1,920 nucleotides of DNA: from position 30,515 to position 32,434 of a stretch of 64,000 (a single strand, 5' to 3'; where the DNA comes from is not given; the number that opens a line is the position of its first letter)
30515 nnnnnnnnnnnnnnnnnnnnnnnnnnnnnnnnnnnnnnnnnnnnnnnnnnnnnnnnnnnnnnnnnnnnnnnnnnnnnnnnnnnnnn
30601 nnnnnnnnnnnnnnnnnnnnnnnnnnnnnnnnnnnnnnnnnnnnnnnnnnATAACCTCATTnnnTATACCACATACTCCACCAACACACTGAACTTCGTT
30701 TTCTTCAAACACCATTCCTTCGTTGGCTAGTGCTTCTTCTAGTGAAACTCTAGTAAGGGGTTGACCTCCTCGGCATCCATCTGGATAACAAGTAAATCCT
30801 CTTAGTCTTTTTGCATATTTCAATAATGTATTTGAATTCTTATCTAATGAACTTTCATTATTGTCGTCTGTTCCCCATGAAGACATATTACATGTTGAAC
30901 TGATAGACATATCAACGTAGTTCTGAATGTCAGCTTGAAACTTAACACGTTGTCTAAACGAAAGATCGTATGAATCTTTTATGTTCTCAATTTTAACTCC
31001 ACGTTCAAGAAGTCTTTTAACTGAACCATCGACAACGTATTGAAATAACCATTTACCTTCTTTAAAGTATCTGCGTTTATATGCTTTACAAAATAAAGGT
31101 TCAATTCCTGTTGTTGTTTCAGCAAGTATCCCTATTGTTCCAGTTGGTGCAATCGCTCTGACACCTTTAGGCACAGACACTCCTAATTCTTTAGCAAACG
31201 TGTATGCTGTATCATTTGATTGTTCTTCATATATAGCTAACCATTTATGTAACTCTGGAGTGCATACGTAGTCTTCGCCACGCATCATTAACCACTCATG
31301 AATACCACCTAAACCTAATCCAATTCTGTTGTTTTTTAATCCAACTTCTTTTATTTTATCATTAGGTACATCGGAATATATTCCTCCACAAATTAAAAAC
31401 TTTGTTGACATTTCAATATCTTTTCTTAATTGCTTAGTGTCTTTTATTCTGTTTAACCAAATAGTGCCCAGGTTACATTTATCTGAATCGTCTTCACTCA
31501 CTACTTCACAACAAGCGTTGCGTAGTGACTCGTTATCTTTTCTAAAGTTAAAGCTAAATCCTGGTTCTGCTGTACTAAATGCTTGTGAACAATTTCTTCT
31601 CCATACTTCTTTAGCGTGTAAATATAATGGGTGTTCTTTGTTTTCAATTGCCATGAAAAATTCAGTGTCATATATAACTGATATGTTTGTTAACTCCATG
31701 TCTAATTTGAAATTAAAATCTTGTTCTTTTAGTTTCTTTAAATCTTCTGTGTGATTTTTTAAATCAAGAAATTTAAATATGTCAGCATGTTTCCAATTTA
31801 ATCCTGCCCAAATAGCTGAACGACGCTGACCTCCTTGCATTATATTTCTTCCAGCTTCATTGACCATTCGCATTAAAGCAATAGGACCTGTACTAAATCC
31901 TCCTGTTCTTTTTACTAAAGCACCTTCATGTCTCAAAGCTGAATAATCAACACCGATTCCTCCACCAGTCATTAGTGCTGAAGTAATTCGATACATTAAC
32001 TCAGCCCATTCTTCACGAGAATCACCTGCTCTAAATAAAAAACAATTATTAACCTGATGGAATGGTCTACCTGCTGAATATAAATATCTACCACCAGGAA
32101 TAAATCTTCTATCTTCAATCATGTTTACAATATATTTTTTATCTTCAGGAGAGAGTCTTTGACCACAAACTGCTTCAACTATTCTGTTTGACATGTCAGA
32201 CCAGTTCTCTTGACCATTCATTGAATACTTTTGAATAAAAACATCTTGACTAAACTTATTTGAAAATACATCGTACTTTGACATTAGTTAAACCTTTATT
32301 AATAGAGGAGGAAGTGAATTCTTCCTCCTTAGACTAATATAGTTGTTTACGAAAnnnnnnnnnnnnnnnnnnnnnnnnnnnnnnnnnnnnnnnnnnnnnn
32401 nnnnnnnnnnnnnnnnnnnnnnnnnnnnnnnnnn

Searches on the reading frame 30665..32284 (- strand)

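Call 75: search_protein_families(library=phrogs, proteins=[window:30665-32284:-], max_evalue=0.001)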
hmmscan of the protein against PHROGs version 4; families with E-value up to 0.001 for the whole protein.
window:30665-32284:- (540 aa): 5 families
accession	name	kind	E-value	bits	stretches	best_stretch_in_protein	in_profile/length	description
phrog_84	-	DNA, RNA and nucleotide metabolism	1.6e-56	193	2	12-341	202-581/975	ribonucleoside-diphosphate reductase large subunit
phrog_367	-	DNA, RNA and nucleotide metabolism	9.2e-47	160.6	3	133-406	261-543/701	ribonucleotide reductase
phrog_3987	-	DNA, RNA and nucleotide metabolism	1.3e-15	57.9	1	68-182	209-323/467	ribonucleotide reductase large subunit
phrog_3844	-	moron, auxiliary metabolic gene and host takeover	4.9e-06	26.7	0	376-470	318-402/451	NrdA-like aerobic NDP reductase large subunit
phrog_6132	-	DNA, RNA and nucleotide metabolism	3.5e-05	24.2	1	71-240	207-371/530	ribonucleotide reductase large subunit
